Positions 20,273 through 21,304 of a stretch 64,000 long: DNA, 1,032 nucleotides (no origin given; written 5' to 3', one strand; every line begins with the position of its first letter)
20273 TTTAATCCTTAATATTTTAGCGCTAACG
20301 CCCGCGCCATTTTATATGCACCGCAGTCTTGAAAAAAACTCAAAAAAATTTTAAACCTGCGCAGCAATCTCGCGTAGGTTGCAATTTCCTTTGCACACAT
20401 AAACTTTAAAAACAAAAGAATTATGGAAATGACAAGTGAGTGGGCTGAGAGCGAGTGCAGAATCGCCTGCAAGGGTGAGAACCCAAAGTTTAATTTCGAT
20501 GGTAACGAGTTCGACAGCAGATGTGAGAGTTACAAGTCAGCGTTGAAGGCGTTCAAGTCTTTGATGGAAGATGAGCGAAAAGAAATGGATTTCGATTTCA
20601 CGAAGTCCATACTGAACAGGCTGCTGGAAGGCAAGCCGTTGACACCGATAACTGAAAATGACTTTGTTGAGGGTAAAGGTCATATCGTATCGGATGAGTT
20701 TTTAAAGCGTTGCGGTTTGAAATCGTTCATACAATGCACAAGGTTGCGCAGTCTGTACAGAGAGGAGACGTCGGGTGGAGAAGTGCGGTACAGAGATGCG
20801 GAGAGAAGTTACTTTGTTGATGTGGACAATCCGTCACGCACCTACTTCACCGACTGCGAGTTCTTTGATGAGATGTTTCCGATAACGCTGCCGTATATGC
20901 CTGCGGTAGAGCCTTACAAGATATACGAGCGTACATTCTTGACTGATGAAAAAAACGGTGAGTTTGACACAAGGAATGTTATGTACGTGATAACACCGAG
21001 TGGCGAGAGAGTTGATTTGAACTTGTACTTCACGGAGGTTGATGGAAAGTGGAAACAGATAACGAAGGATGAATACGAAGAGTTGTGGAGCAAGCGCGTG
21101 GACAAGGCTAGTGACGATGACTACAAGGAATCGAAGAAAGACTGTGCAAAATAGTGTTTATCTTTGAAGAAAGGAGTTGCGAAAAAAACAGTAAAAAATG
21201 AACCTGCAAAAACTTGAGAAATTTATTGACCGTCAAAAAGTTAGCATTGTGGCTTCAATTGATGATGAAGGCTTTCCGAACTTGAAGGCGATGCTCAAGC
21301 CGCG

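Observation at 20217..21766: Second repeat-bounded cassette: a truncated 5' copy of the DUF218 gene lies 1.4 kb upstream of the intact gene, enclosing two accessory genes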

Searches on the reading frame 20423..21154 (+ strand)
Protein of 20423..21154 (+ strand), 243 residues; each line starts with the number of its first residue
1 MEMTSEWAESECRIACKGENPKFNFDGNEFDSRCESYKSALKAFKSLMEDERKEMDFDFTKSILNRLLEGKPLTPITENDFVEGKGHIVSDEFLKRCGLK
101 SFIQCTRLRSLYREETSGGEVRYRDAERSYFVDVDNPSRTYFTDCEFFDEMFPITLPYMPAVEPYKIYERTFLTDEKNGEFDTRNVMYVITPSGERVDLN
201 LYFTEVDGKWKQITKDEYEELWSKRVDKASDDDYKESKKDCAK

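Call 6: search_protein_families(library=pfam, proteins=[window:20423-21154:+], max_evalue=0.1)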
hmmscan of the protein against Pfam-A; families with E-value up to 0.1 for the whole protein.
window:20423-21154:+ (243 aa): 1 family
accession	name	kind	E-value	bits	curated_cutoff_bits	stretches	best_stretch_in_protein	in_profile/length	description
PF25185.1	Tad3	-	5.5e-10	39.5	27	1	5-129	4-107/119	Type I Thoeris inhibitor Tad3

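Call 10: find_encoding_contigs(protein=window:20423-21154:+, flank=10000, max_places=10)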
Protein window:20423-21154:+ (243 aa): 4 contigs read that carry it; 3 places shown.
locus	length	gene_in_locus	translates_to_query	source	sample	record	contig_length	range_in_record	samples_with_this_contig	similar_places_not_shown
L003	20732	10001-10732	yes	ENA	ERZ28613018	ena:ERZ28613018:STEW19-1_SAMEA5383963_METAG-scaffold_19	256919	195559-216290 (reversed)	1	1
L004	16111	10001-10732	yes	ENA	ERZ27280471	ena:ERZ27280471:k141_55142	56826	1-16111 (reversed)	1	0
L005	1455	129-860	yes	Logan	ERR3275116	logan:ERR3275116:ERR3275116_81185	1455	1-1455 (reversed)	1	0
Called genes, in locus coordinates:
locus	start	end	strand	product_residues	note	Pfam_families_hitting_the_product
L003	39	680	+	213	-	-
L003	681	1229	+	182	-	PF00857:Isochorismatase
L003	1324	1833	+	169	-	PF00583:Acetyltransf_1, PF13673:Acetyltransf_10, PF13508:Acetyltransf_7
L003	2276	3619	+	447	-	PF00282:Pyridoxal_deC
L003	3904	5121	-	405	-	-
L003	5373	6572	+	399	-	PF13562:NTP_transf_4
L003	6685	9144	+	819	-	PF02190:LON_substr_bdg, PF00004:AAA, PF07728:AAA_5, PF22667:Lon_lid, PF05362:Lon_C, PF13541:ChlI (weak)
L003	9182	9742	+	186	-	-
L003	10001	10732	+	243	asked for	PF25185:Tad3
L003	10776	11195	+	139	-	PF01243:PNPOx_N, PF16242:Pyrid_ox_like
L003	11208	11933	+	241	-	PF02698:DUF218 (weak)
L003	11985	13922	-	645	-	PF14508:GH97_N, PF10566:Glyco_hydro_97, PF14509:GH97_C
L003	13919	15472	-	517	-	PF22848:ASD1_dom, PF06964:Alpha-L-AF_C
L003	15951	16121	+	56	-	-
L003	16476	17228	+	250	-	PF10108:DNA_pol_B_exo2, PF13482:RNase_H_2 (weak)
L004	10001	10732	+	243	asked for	PF25185:Tad3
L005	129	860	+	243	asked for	PF25185:Tad3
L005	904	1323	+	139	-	PF01243:PNPOx_N, PF16242:Pyrid_ox_like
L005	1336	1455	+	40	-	?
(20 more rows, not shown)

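Call 12: find_homologous_proteins(query=window:20423-21151:+)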
Query window:20423-21151:+ (243 aa): 453 proteins with E <= 0.001 among 533 candidates; the best 120 are listed.
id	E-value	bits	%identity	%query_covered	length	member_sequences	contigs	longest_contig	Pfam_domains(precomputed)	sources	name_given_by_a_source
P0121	5.7e-159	545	98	100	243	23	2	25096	PF25185.2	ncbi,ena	-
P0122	2.3e-92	327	63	93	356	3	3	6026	PF25185.2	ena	-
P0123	4.2e-89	316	61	93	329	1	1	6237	PF25185.2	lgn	-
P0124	7.5e-88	312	61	93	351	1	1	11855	PF25185.2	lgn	-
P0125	7.4e-87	309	61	93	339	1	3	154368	PF25185.2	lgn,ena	-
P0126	9.8e-87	309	60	93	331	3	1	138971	PF25185.2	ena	-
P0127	5.1e-86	306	60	93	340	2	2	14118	PF25185.2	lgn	-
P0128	2.6e-85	304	59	93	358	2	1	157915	PF25185.2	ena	-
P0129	1.3e-84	302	58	93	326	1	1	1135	PF25185.2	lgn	-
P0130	4.5e-84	300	60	92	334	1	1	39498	PF25185.2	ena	-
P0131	8.6e-84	299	58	93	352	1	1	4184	PF25185.2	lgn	-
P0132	9.1e-84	299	58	93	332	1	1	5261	PF25185.2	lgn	-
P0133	1.1e-83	299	60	93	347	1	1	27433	PF25185.2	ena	-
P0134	1.5e-83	298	59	92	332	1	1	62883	PF25185.2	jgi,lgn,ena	-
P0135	1.7e-83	298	57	93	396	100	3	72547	PF25185.2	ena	-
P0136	2.5e-83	297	59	92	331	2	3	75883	PF25185.2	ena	-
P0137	2.6e-83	297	57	93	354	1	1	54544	PF25185.2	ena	-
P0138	3.1e-83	297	60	92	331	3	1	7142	PF25185.2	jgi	jgi:hypothetical protein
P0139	3.3e-83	297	60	93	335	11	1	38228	PF25185.2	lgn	-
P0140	7.4e-83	296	59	93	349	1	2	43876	PF25185.2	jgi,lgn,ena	-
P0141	1.2e-82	295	58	92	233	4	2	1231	PF25185.2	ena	-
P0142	1.4e-82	295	59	93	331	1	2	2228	PF25185.2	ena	-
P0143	1.5e-82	295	59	93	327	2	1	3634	PF25185.2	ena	-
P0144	3.8e-82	293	60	93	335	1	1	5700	PF25185.2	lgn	-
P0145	4.7e-82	293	58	93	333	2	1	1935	PF25185.2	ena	-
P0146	5.9e-82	293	56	93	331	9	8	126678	PF25185.2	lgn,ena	-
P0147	7.7e-82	292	58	93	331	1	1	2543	PF25185.2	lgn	-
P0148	9.8e-82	292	58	93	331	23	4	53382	PF25185.2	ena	-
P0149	1.2e-81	292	59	93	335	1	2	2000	PF25185.2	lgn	-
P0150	1.5e-81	292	57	95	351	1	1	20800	PF25185.2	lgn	-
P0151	2.4e-81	291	59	93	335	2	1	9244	PF25185.2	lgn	-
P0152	3.2e-81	290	58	93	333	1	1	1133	PF25185.2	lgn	-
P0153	4.9e-81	290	57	93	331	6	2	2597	PF25185.2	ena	-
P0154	5.3e-81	290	59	93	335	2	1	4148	PF25185.2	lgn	-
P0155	1.1e-80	289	58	95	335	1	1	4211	PF25185.2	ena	-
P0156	1.1e-80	289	56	93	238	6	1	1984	PF25185.2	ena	-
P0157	1.2e-80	289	56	93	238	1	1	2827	PF25185.2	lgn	-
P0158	1.2e-80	289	58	92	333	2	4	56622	PF25185.2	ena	-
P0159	1.3e-80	288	57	93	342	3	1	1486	PF25185.2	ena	-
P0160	1.7e-80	288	58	93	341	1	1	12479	PF25185.2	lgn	-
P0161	1.7e-80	288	56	93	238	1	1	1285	PF25185.2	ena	-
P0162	4.5e-80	287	58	91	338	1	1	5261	PF25185.2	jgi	jgi:hypothetical protein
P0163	4.7e-80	287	57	93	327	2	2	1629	PF25185.2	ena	-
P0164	6.6e-80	286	57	95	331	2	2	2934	PF25185.2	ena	-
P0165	1.0e-79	286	55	93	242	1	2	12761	PF25185.2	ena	-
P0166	1.3e-79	285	57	91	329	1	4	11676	PF25185.2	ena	-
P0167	1.8e-79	285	55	93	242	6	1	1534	PF25185.2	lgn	-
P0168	1.9e-79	285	58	88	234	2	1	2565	PF25185.2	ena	-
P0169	3.8e-79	284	57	93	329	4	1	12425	PF25185.2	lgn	-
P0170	4.2e-79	284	58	93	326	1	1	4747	PF25185.2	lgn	-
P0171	4.6e-79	283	57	93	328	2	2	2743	PF25185.2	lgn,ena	-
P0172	5.9e-79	283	56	93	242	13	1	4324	PF25185.2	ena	-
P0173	9.4e-79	282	56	92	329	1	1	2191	PF25185.2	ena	-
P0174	9.5e-79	282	54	95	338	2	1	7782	PF25185.2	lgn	-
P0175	1.1e-78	282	57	93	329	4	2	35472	PF25185.2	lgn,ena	-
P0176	1.3e-78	282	56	92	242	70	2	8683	PF25185.2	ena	-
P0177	1.5e-78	282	57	93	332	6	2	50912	PF25185.2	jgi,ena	-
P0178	2.6e-78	281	55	94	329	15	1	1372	PF25185.2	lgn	-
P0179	2.8e-78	281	55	92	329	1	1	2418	PF25185.2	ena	-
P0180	3.3e-78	281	55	93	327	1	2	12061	PF25185.2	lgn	-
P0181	5.9e-78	280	56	93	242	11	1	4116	PF25185.2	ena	-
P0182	6.0e-78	280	57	93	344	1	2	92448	PF25185.2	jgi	-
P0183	6.3e-78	280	54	93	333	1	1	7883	PF25185.2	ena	-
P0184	7.6e-78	279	55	92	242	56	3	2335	PF25185.2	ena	-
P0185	1.0e-77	279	55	93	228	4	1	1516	PF25185.2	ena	-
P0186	1.2e-77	279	54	93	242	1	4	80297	PF25185.2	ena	-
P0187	1.2e-77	279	58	92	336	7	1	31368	PF25185.2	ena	-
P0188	1.6e-77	278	57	92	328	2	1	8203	PF25185.2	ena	-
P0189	2.1e-77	278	57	93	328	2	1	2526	PF25185.2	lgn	-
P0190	2.5e-77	278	57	93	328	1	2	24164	PF25185.2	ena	-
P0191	2.7e-77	278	54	93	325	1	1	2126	PF25185.2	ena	-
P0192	3.3e-77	277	55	93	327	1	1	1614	PF25185.2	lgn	-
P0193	3.3e-77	277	56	93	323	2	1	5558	PF25185.2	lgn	-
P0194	4.4e-77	277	54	92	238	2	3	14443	PF25185.2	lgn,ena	-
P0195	4.4e-77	277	55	93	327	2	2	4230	PF25185.2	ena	-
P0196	4.5e-77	277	57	92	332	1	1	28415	PF25185.2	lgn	-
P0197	6.1e-77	276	56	93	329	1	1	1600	PF25185.2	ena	-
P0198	8.3e-77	276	57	92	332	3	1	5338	PF25185.2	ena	-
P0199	8.8e-77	276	52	100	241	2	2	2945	PF25185.2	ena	-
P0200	9.1e-77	276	55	94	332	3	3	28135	PF25185.2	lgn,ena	-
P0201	1.1e-76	276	54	94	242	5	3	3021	PF25185.2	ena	-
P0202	1.1e-76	276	54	95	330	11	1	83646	PF25185.2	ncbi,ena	-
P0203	1.1e-76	276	57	93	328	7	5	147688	PF25185.2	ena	-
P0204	1.2e-76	275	56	93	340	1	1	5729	PF25185.2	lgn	-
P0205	2.1e-76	275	52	100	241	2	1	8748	PF25185.2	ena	-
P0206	2.1e-76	275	56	92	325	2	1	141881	PF25185.2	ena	-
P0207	2.1e-76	275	57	92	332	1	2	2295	PF25185.2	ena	-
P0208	2.2e-76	275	54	93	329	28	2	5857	PF25185.2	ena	-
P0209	2.3e-76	275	55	93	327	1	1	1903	PF25185.2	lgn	-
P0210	2.4e-76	274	53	93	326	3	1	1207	PF25185.2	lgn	-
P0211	2.5e-76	274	55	93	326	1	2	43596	PF25185.2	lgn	-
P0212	2.5e-76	274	55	92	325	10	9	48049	PF25185.2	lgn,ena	-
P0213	3.1e-76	274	54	93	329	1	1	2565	PF25185.2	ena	-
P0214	3.5e-76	274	57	91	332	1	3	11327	PF25185.2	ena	-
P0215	6.6e-76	273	56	93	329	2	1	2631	PF25185.2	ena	-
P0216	6.7e-76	273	55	94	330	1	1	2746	PF25185.2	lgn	-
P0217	7.0e-76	273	54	93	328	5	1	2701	PF25185.2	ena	-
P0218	9.0e-76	273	55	93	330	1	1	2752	PF25185.2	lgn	-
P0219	9.0e-76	273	54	92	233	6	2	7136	PF25185.2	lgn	-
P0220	1.1e-75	272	54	93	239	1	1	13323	PF25185.2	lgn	-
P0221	1.2e-75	272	55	95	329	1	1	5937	PF25185.2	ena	-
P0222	1.7e-75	272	57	93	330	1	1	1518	PF25185.2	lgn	-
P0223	2.2e-75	271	55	93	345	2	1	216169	PF25185.2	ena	-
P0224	3.1e-75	271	56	93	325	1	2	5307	PF25185.2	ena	-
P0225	3.6e-75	271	55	93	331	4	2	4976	PF25185.2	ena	-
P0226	3.7e-75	271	57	91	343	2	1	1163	PF25185.2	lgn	-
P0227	3.9e-75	271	56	93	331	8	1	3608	PF25185.2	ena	-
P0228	5.0e-75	270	56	93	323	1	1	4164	PF25185.2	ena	-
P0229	7.5e-75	270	56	93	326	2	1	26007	PF25185.2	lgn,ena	-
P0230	7.5e-75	270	57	92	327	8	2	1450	PF25185.2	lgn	-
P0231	2.4e-74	268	53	93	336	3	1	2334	PF25185.2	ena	-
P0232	3.7e-74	267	53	93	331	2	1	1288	PF25185.2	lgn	-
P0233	3.9e-74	267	53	93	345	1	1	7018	PF25185.2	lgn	-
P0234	4.3e-74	267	72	65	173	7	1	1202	-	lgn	-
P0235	5.6e-74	267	56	93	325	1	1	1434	PF25185.2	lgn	-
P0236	9.4e-74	266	54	93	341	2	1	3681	PF25185.2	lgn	-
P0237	1.8e-73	265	56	93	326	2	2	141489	PF25185.2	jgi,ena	jgi:hypothetical protein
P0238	2.3e-73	265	54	92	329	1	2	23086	PF25185.2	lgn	-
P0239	2.9e-73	264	53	93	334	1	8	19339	PF25185.2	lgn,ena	-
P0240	3.5e-73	264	53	93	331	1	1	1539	PF25185.2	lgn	-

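Call 21: find_encoding_contigs(protein=P0121, flank=8000, max_places=6)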
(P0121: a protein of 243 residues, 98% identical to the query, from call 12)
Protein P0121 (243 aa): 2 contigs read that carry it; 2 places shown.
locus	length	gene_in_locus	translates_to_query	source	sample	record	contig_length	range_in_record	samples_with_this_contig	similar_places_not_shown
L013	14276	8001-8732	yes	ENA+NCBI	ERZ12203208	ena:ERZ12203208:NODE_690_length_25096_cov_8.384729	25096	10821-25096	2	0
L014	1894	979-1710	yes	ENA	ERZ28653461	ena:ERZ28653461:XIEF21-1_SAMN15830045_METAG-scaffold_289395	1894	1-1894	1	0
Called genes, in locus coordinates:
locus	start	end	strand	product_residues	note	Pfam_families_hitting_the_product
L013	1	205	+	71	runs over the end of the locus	-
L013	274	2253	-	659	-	PF03629:SASA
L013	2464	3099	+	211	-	-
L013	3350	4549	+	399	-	PF13562:NTP_transf_4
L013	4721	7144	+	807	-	PF02190:LON_substr_bdg, PF00004:AAA, PF07728:AAA_5, PF22667:Lon_lid, PF05362:Lon_C, PF13541:ChlI (weak)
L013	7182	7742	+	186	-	-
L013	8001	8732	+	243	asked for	PF25185:Tad3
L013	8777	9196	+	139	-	PF01243:PNPOx_N, PF16242:Pyrid_ox_like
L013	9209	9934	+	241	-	PF02698:DUF218 (weak)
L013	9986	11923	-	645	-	PF14508:GH97_N, PF10566:Glyco_hydro_97, PF14509:GH97_C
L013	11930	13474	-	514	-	PF22848:ASD1_dom, PF06964:Alpha-L-AF_C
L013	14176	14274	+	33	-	?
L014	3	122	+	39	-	?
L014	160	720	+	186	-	-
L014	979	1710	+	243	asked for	PF25185:Tad3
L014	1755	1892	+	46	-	?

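Call 28: search_protein_families(library=phrogs, proteins=[window:20423-21154:+], max_evalue=0.01)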
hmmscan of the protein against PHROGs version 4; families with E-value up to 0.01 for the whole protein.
window:20423-21154:+ (243 aa): 1 family
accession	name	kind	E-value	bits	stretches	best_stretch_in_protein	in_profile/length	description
phrog_24386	-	unknown function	9.4e-53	180.4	1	4-236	111-337/339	-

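Call 32: search_dna_similar(query=window:20423-21151:+, collection=phages, mode=protein, max_rows=25)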
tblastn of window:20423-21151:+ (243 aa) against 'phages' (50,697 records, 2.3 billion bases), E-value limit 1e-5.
Records with a match: 2; places in all: 2; records where one place covers at least 80% of the query: 2.
Best place of each record, by identity: <60% 2.
By first word of the organism name: Bacteriophage 2.
By host as written in the record: - 2.
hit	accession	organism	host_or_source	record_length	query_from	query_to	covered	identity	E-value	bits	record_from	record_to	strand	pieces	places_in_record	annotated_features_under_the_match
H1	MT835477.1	Bacteriophage sp.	human fecal samples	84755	8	228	91%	42.6%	1e-42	159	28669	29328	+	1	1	record has no annotation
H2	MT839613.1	Bacteriophage sp.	human fecal samples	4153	5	203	82%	36.8%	2e-31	127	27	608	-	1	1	record has no annotation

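Call 33: find_related_loci(query=window:20423-21151:+, collection=viral_contigs, flank=6000)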
Query window:20423-21151:+ (243 aa) in viral_contigs; peptide patterns used: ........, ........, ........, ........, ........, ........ (x = any residue, [..] = any of these).
8 stretches matched a pattern, but none encodes a relative of the query by tblastn (E <= 1e-3).

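Call 35: find_related_loci(query=A2, collection=viral_contigs, flank=8000)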
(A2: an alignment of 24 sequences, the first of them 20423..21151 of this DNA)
Query A2 (243 aa) in viral_contigs; peptide patterns used: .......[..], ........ (x = any residue, [..] = any of these).
415 stretches matched a pattern; 403 encode a relative of the query (tblastn E <= 1e-3); the best 80 are kept; 80 distinct loci.
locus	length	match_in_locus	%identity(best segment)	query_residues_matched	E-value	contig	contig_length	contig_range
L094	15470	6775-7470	57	5-231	2e-83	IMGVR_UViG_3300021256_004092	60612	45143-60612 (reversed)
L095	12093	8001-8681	57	4-230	2e-81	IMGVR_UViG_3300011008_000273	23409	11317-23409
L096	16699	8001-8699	57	5-231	3e-80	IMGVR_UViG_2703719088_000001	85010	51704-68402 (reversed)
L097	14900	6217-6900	55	6-230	1e-78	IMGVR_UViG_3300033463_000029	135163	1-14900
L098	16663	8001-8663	55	7-226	3e-78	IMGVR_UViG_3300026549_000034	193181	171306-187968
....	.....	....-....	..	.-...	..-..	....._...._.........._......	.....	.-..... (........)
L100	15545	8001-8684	54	6-228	8e-77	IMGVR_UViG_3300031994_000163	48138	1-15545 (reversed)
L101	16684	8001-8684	53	6-228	4e-76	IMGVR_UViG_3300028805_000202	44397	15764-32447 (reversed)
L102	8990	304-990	55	6-231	3e-76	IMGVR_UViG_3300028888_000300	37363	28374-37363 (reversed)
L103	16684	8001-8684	54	6-231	2e-76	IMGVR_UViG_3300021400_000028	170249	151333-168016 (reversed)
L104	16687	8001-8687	56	6-231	2e-75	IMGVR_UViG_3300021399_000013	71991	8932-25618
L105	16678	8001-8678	52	6-227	3e-71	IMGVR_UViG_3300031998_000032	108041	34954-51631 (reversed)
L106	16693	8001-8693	56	6-230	8e-71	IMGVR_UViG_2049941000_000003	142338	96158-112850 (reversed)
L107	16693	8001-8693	56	6-230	8e-71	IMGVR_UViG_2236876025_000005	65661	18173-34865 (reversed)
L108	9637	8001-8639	50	5-218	3e-62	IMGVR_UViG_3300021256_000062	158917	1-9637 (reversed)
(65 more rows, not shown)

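Call 36: find_encoding_contigs(protein=P0146, flank=10000, max_places=4)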
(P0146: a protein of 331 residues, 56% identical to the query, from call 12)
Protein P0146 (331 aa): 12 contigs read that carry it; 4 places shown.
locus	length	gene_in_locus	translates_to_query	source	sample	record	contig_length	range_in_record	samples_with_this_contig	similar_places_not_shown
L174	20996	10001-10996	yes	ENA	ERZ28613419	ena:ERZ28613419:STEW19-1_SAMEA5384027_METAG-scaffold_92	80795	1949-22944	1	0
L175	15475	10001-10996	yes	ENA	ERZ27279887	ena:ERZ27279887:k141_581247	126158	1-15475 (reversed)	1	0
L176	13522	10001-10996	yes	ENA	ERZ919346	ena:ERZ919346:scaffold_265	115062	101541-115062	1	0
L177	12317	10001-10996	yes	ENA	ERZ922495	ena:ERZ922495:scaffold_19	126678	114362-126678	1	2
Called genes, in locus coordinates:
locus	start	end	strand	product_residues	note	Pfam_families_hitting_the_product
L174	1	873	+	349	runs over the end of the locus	PF01593:Amino_oxidase, PF13450:NAD_binding_8, PF03275:GLF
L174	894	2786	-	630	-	PF14528:LAGLIDADG_3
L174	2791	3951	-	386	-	PF00478:IMPDH, PF00977:His_biosynth (faint), PF01070:FMN_dh (weak)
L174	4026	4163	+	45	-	-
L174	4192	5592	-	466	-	PF05704:Caps_synth, PF04488:Gly_transf_sug, PF12919:TcdA_TcdB (weak), PF14393:DUF4422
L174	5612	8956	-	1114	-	PF13350:Y_phosphatase3, PF13855:LRR_8 (faint), PF05725:FNIP (faint), PF13306:LRR_5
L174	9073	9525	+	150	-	-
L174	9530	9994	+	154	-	PF03013:Pyr_excise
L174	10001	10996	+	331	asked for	PF25185:Tad3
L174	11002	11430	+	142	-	PF01981:PTH2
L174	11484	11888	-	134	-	-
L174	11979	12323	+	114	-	-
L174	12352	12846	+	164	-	-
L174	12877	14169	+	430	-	PF05704:Caps_synth, PF12919:TcdA_TcdB (faint), PF04488:Gly_transf_sug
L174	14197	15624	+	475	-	PF05704:Caps_synth, PF12919:TcdA_TcdB (faint), PF04488:Gly_transf_sug, PF14393:DUF4422 (weak)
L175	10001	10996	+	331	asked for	PF25185:Tad3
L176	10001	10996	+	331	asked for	PF25185:Tad3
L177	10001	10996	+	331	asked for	PF25185:Tad3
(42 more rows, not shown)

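Call 40: search_solved_structures(query=A2, max_evalue=1, show_alignments=2)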
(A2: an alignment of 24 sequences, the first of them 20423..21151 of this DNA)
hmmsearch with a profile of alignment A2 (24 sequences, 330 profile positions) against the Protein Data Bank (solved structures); distinct sequences matched with E-value up to 1: 0.

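Call 48: predict_structure(alignment_id=A2)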
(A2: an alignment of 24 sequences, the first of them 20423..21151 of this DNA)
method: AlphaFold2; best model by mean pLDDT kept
length: 243 residues; sequences in the alignment: 24
mean_pLDDT: 59.2   pTM: 0.40
mean pLDDT of the five models: 59.2, 54.9, 53.8, 53.0, 47.2
residues with pLDDT >= 90: 0; 70-90: 68; 50-70: 100; < 50: 75
segments of 3 or more residues with pLDDT < 50: 1-3, 51-83, 85-87, 97-107, 155-160, 173-176, 178-180, 236-243
pLDDT, mean of each block of 10 residues (from residue 1): 62 76 83 67 59 41 45 41 50 51 47 53 63 69 60 49 69 49 62 75 69 77 61 49 40
secondary structure, 60 per line:
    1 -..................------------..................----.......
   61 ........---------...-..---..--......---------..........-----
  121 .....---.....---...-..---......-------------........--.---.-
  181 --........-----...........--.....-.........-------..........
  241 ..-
elements in order: H2-19 H32-49 H54-68 H91-96 H106-110 E111-115 E121-125 E129-133 H146-151 E165-172 E183-190 E196-206 E209-213 H215-223 H231-242

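Call 60: find_encoding_contigs(protein=P0234, flank=3000, max_places=5)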
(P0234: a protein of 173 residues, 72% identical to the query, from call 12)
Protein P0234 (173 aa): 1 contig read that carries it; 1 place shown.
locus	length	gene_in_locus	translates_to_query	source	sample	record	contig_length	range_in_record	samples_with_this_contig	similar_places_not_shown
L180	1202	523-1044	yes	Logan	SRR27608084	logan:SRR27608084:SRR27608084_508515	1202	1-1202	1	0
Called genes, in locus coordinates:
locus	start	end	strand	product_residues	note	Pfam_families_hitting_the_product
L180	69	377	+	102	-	-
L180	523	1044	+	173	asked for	-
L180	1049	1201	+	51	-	?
